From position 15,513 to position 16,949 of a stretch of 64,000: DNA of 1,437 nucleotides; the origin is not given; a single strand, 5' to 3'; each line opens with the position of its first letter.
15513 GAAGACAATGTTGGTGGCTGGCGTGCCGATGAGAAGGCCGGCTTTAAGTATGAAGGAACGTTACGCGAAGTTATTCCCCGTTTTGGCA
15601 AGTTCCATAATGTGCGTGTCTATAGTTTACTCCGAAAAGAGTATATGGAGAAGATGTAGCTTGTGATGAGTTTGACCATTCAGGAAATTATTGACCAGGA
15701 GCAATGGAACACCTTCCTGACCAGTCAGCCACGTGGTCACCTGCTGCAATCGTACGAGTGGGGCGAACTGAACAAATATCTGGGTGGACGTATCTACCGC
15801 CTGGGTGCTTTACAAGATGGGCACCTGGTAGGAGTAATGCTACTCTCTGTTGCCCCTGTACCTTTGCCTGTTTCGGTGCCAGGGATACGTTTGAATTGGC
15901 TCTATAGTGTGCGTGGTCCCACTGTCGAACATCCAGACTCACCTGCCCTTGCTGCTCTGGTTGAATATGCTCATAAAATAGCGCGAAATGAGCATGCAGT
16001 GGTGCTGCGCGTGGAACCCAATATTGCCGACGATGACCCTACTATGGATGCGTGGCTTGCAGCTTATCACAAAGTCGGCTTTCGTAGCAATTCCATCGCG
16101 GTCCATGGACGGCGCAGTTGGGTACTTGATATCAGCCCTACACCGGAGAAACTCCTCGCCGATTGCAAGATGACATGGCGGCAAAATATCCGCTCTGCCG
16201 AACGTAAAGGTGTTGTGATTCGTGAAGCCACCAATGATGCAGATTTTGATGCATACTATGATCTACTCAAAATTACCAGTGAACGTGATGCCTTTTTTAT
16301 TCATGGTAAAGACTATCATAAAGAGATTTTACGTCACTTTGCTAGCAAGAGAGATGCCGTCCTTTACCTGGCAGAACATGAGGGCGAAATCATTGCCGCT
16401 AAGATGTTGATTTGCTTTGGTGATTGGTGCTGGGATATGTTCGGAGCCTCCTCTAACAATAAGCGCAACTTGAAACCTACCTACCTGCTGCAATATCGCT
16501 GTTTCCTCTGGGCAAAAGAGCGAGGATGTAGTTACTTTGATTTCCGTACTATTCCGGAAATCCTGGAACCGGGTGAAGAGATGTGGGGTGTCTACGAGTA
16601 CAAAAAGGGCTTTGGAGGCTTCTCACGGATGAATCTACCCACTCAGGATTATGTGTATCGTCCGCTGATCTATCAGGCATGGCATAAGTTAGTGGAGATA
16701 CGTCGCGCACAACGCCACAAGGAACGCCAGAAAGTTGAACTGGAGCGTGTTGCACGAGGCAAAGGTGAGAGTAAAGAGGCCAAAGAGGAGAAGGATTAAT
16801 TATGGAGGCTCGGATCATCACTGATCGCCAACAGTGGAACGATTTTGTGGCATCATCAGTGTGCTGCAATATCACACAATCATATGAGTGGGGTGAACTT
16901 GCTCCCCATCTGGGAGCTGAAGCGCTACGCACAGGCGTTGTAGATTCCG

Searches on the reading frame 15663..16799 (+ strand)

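Call 54: search_protein_families(library=pfam, proteins=[window:15663-16799:+], max_evalue=0.00001)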
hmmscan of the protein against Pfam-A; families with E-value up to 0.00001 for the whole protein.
window:15663-16799:+ (378 aa): 2 families
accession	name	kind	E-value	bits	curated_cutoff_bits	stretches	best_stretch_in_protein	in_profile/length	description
PF02388.22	FemAB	-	3.6e-33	115.4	24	2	11-238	2-237/406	FemAB family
PF13480.13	Acetyltransf_6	-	1.8e-18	67.5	22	1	171-315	6-143/143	Acetyltransferase (GNAT) domain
